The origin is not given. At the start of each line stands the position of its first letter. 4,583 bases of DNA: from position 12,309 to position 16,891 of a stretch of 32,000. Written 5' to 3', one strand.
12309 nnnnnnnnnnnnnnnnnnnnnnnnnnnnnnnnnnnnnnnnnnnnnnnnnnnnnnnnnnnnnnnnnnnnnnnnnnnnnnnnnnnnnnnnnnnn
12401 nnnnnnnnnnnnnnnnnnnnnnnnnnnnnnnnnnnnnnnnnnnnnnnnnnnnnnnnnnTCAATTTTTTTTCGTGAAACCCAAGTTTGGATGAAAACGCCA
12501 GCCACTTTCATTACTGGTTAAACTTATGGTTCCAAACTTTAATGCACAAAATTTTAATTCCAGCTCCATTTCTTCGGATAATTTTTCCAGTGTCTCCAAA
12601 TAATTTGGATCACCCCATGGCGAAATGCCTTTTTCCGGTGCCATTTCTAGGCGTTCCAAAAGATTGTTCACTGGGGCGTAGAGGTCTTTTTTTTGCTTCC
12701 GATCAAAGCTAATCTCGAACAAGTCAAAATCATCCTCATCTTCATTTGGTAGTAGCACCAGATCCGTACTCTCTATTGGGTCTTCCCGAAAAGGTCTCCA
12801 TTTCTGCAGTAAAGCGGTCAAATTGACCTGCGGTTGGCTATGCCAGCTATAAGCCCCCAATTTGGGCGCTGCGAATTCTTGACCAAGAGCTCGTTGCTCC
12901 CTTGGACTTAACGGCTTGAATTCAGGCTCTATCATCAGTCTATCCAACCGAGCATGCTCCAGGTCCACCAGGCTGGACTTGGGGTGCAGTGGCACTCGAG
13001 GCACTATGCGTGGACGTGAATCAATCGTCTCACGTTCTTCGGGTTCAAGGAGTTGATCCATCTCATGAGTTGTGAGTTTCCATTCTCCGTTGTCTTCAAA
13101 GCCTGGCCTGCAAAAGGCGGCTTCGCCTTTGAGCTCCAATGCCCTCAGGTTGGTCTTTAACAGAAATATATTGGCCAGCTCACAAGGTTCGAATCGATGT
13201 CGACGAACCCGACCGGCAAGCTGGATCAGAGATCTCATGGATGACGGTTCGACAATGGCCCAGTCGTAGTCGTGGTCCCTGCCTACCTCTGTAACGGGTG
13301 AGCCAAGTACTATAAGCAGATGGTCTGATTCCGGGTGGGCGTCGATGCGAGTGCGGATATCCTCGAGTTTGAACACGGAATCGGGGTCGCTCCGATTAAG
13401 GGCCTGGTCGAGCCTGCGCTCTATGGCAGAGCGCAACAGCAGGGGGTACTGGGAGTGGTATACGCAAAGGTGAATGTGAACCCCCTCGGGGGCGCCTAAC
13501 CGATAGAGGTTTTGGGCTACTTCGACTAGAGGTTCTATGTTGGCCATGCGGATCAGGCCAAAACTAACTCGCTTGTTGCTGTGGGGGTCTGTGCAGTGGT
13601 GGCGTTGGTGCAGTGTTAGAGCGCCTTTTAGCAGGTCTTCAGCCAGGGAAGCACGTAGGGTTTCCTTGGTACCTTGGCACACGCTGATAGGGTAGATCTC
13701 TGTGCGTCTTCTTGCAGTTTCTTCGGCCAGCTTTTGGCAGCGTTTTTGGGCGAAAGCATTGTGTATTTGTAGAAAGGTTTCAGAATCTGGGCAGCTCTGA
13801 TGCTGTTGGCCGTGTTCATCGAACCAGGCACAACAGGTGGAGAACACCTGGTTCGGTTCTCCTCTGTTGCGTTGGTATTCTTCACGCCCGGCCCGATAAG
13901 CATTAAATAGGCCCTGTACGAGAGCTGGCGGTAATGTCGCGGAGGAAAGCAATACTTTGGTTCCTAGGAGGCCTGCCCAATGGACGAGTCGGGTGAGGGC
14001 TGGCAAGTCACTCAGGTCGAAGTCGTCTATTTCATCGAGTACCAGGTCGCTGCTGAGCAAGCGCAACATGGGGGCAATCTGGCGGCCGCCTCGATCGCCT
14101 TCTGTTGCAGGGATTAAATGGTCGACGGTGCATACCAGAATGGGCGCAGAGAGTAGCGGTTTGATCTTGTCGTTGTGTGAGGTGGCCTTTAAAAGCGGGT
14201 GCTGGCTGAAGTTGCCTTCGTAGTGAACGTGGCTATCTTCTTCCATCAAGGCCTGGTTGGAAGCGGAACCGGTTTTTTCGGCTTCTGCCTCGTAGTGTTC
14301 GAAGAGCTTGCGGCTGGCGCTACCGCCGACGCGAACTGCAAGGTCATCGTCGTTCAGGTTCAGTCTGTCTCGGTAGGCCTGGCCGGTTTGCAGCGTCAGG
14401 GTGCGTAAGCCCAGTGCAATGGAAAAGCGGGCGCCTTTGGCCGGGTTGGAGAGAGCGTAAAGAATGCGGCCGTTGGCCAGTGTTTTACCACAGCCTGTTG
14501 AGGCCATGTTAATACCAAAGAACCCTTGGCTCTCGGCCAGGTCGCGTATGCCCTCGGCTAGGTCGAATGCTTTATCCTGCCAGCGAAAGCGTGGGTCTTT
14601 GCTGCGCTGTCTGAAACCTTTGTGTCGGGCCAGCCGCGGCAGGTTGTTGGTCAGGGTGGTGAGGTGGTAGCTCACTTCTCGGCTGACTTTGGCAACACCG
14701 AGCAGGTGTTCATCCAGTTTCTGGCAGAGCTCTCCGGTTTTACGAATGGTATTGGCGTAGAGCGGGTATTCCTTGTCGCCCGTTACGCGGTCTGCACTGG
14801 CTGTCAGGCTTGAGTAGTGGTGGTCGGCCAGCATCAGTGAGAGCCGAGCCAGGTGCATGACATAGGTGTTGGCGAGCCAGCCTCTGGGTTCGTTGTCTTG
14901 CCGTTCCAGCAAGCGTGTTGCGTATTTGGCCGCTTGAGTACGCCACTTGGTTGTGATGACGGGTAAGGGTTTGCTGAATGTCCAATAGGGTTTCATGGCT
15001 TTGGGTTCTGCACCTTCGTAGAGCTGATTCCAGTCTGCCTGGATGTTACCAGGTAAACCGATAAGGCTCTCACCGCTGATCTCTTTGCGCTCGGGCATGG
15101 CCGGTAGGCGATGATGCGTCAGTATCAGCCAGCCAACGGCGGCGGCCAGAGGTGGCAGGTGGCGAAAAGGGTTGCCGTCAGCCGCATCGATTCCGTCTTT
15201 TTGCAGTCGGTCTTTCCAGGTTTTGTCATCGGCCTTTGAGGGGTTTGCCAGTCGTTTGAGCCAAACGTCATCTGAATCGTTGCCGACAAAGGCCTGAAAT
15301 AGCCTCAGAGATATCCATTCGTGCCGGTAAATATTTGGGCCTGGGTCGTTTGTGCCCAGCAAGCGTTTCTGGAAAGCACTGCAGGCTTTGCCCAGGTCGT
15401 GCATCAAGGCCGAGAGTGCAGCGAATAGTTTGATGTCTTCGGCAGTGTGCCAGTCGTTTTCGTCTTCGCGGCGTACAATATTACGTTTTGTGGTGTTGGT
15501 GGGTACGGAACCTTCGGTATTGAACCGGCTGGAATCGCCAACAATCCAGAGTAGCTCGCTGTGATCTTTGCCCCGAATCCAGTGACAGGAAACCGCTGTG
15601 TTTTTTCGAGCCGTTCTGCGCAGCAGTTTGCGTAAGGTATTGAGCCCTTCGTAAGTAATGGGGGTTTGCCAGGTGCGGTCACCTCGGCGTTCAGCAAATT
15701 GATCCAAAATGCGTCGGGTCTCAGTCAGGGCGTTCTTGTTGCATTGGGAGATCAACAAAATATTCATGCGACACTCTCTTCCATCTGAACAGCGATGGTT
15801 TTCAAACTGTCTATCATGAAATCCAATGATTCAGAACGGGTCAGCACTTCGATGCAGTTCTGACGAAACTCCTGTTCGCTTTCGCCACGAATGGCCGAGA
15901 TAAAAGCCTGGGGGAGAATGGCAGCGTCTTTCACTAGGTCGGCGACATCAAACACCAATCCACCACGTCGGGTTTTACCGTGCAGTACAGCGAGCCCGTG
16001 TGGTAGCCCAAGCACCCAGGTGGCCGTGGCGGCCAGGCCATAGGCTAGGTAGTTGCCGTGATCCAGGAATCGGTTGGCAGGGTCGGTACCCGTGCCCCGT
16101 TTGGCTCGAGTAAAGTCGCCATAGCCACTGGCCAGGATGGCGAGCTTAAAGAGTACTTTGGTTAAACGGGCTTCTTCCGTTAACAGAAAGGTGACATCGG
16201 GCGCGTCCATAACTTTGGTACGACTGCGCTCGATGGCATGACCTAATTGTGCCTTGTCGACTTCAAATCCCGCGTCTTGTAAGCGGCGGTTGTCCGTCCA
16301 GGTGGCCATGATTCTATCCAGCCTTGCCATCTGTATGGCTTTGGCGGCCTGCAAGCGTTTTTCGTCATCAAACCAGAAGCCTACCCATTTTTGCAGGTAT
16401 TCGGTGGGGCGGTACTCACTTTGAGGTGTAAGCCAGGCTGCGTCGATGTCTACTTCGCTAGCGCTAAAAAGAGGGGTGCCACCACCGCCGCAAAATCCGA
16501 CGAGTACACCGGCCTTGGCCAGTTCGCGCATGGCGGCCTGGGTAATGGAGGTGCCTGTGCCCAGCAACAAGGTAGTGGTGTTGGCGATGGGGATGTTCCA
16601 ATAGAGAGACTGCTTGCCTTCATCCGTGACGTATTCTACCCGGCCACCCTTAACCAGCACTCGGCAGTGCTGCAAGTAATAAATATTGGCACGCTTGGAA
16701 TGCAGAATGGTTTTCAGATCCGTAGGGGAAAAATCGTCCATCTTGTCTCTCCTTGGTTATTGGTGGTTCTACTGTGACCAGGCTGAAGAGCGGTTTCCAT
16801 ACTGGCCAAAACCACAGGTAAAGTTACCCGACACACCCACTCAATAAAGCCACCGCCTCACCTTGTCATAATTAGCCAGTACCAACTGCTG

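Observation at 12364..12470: Degenerate mini-CRISPR inside the cas operon, on the opposite strand: a crRNA-like (CreA/CreR-type) RNA gene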

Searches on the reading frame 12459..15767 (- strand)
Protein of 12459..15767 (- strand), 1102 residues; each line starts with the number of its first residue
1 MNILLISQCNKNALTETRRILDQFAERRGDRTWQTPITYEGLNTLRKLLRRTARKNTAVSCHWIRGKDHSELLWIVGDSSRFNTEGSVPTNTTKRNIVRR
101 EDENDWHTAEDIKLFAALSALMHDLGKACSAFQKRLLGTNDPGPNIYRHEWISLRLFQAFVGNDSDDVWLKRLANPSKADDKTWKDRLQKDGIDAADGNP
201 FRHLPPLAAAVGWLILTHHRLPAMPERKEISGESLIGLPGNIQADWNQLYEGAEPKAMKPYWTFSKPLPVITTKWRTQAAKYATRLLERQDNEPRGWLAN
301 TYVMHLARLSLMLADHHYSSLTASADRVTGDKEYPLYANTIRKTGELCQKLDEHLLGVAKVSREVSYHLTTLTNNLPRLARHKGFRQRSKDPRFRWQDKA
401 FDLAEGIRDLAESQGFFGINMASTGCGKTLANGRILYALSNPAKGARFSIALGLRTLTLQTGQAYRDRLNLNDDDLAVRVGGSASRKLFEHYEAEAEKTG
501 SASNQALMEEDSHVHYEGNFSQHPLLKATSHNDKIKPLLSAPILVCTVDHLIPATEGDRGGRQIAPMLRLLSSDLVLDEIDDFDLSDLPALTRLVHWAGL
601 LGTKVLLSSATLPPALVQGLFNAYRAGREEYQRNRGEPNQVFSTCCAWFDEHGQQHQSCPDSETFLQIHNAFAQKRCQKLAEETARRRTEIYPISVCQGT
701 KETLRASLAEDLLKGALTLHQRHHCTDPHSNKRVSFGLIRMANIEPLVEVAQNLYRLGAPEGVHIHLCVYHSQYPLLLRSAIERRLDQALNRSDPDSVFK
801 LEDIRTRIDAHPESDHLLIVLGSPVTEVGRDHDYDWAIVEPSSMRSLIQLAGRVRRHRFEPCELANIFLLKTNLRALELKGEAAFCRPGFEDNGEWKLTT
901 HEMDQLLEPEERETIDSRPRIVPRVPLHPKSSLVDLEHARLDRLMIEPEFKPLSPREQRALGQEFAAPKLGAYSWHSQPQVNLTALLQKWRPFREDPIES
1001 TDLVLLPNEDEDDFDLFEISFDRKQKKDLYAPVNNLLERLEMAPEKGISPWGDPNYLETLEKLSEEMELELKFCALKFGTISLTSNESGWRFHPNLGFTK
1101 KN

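Call 9: search_protein_families(library=ncbifam, proteins=[window:12459-15767:-])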
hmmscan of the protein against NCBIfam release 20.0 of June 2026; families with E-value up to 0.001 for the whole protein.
window:12459-15767:- (1102 aa): 5 families
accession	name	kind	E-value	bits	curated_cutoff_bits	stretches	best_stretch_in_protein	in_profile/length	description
TIGR02562.1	cas3_yersinia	equivalog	0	1339.2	565.95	1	1-1098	1-1109/1110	type I-F CRISPR-associated helicase Cas3f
TIGR01587.1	cas3_core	equivalog_domain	2.6e-13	49.8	102.45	2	517-622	70-170/358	CRISPR-associated helicase Cas3'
TIGR01596.1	cas3_HD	equivalog_domain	6.3e-11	42.7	43.45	1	98-280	18-143/178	CRISPR-associated endonuclease Cas3''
TIGR02621.3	cas3_GSU0051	exception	5.9e-07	28.7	400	0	803-857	327-373/854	type I-G CRISPR-associated helicase/endonuclease Cas3g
NF007248.0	PRK09694.1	equivalog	0.00031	18.9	569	0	568-634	436-501/878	CRISPR-associated helicase/endonuclease Cas3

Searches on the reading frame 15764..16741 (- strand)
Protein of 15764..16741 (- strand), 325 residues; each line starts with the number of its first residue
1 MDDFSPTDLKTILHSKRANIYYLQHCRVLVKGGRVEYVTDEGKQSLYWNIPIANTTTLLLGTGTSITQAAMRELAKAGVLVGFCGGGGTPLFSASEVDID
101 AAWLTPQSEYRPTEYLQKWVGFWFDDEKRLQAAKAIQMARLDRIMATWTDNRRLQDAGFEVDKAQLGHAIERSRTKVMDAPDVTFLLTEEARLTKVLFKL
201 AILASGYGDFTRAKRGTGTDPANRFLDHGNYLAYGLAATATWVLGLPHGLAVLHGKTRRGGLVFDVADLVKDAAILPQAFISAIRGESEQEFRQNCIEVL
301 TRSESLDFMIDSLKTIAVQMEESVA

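Call 9: search_protein_families(library=ncbifam, proteins=[window:15764-16741:-])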
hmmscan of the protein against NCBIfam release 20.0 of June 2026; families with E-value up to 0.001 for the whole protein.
window:15764-16741:- (325 aa): 4 families
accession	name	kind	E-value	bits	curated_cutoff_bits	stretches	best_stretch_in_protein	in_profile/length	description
TIGR03637.1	cas1_YPEST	exception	7e-153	508.4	150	1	12-317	1-306/307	type I-F CRISPR-associated endonuclease Cas1f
TIGR00287.1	cas1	equivalog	4.1e-62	210.2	71.7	1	19-300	1-272/327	CRISPR-associated endonuclease Cas1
TIGR03638.1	cas1_ECOLI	exception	7.9e-28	97.4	215.6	2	14-147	7-126/269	type I-E CRISPR-associated endonuclease Cas1e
TIGR03641.1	cas1_HMARI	exception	1.7e-07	30.8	304.1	1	20-273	3-236/324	type I-B CRISPR-associated endonuclease Cas1b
